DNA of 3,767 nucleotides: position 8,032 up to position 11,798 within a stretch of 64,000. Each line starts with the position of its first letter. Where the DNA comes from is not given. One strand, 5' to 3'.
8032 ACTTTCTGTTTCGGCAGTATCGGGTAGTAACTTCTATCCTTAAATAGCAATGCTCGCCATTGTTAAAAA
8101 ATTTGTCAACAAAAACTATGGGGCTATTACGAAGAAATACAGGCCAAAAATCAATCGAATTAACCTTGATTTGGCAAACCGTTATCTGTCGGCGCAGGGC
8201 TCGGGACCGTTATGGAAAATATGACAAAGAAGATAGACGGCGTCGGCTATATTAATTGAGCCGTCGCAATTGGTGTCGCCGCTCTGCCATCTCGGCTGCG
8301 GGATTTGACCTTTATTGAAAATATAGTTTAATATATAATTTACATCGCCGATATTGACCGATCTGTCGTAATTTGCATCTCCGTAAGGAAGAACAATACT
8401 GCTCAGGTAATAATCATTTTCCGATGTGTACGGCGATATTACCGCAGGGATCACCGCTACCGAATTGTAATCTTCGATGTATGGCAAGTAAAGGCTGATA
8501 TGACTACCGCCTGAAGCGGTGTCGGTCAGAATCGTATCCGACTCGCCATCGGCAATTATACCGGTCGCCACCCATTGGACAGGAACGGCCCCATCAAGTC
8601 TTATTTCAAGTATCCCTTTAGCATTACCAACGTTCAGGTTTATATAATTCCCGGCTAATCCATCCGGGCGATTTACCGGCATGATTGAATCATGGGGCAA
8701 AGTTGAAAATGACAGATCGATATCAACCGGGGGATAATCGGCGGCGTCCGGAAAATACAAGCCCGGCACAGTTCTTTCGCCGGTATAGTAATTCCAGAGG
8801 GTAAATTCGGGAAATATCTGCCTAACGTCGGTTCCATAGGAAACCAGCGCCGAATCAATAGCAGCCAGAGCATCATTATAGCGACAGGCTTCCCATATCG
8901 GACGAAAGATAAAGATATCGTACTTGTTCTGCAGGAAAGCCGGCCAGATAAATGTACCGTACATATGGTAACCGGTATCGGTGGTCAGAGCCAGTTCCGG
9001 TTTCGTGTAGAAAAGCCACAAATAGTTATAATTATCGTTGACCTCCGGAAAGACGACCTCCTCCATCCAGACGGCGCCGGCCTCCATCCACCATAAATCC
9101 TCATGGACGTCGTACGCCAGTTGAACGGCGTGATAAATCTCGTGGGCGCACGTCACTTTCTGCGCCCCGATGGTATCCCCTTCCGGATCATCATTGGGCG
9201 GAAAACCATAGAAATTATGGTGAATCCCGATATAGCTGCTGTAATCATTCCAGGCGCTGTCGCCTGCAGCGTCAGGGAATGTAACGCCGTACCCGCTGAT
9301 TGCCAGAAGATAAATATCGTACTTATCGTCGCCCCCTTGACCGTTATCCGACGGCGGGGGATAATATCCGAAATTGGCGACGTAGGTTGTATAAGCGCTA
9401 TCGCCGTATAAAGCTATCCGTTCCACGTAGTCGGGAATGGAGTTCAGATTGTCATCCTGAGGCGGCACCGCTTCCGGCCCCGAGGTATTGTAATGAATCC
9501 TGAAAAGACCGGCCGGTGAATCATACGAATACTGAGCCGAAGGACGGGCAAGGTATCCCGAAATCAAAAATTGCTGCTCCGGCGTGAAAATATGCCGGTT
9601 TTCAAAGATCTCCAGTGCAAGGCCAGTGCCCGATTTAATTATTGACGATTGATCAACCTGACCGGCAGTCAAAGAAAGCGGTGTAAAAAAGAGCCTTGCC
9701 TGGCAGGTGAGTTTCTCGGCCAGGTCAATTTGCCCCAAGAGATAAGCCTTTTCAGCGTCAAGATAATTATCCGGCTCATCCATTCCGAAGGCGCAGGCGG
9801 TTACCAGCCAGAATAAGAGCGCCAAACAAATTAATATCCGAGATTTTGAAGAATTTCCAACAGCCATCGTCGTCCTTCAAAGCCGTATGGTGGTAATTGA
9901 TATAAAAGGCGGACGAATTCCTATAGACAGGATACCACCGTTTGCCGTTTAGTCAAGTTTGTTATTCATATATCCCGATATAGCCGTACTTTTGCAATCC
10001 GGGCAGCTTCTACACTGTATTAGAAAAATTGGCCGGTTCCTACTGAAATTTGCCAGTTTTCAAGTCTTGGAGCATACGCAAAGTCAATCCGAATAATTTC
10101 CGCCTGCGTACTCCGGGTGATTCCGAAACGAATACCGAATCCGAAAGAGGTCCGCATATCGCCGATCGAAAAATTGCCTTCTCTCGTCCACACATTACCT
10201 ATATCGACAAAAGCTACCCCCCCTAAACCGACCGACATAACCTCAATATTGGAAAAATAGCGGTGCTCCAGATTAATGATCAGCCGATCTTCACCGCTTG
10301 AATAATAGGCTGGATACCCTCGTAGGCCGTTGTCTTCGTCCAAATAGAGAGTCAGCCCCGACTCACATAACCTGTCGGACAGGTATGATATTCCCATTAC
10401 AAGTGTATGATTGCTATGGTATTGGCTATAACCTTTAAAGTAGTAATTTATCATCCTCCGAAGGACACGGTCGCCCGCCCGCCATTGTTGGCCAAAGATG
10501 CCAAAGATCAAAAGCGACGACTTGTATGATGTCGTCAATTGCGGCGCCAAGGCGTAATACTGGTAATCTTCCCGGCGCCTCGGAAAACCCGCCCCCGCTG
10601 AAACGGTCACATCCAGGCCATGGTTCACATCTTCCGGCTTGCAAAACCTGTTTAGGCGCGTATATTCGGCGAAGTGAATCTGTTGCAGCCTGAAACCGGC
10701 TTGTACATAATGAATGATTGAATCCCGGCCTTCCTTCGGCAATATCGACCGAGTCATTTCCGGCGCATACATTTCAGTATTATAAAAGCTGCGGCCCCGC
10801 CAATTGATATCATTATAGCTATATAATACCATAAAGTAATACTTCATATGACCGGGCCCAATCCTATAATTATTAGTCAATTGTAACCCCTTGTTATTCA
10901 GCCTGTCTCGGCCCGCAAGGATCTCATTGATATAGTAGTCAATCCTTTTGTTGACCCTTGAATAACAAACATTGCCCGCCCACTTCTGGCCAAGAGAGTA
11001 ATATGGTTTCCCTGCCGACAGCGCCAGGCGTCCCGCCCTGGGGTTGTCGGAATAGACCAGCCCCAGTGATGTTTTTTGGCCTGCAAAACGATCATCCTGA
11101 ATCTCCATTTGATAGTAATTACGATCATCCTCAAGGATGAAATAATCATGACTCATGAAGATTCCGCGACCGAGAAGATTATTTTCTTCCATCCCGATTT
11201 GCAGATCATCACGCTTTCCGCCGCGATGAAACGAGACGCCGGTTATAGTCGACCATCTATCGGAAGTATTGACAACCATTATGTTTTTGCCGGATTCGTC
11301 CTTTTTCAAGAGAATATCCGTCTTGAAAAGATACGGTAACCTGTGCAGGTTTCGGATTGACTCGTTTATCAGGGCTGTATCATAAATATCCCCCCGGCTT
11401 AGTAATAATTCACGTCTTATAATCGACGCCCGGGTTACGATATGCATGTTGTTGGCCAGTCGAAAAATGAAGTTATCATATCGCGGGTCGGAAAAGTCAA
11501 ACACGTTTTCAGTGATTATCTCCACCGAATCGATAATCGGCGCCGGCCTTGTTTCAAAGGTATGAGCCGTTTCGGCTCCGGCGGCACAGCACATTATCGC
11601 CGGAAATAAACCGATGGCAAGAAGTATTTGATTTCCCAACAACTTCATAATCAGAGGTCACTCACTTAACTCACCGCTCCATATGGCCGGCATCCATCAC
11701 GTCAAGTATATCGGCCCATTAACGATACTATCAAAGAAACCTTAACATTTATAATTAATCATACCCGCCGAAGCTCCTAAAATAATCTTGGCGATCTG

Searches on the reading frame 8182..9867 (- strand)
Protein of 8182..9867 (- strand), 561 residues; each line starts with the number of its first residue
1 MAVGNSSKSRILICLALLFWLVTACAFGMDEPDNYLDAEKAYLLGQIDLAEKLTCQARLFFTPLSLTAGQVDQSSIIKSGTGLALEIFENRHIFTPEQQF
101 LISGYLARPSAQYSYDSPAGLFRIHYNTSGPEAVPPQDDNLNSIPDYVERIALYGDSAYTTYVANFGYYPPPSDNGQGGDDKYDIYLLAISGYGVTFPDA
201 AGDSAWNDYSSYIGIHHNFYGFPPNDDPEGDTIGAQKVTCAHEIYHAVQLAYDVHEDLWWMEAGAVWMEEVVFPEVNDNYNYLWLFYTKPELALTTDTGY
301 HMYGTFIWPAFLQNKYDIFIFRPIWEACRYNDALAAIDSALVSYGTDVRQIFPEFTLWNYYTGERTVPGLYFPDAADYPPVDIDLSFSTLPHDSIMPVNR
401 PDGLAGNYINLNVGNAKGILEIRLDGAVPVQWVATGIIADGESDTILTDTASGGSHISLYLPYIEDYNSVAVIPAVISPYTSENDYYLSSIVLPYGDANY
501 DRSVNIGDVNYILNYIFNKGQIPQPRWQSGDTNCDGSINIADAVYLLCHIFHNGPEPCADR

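Call 7: search_protein_families(library=pfam, proteins=[window:8182-9867:-], max_evalue=0.001)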
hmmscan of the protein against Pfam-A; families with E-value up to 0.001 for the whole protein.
window:8182-9867:- (561 aa): 1 family
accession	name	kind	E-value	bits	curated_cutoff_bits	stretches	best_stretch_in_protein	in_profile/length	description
PF00404.24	Dockerin_1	-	2.9e-06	27.8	22.9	1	495-545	1-51/57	Dockerin type I domain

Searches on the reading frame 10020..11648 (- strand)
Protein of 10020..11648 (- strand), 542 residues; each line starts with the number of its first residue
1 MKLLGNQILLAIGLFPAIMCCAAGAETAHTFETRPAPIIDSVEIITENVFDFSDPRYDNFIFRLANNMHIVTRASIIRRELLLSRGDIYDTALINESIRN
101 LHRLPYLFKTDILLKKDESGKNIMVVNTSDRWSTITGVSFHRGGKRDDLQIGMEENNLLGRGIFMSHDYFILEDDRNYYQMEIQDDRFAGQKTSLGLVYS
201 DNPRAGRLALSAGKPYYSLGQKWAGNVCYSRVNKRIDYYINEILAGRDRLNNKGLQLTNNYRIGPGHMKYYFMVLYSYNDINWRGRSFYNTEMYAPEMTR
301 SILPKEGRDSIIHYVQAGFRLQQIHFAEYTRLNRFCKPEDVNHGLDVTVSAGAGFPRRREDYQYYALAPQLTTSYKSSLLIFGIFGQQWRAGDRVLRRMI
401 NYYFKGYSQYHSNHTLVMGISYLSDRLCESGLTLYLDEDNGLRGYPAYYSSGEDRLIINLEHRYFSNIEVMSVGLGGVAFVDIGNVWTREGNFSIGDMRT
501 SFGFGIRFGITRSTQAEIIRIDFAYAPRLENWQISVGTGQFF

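Call 7: search_protein_families(library=pfam, proteins=[window:10020-11648:-], max_evalue=0.001)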
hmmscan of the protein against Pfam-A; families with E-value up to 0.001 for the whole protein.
window:10020-11648:- (542 aa): 0 families

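Call 36: search_protein_families(library=ncbifam, proteins=[window:10020-11648:-], max_evalue=0.001)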
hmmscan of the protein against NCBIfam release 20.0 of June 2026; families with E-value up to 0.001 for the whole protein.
window:10020-11648:- (542 aa): 4 families
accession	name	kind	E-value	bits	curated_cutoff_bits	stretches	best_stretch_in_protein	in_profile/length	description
TIGR03303.1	OM_YaeT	equivalog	6.3e-16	57.9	297.15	1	71-199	334-463/741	outer membrane protein assembly factor BamA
NF047779.1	Omp85_fam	subfamily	1.6e-10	41.1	200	1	441-542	324-423/423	Omp85 family outer membrane protein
NF052279.1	lipo_TamL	exception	3.7e-07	29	400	0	450-525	637-714/747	translocation and assembly module lipoprotein TamL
NF058613.1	OMPAssmBamADein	equivalog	8e-06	24.1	1050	1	441-542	757-857/857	outer membrane protein assembly factor BamA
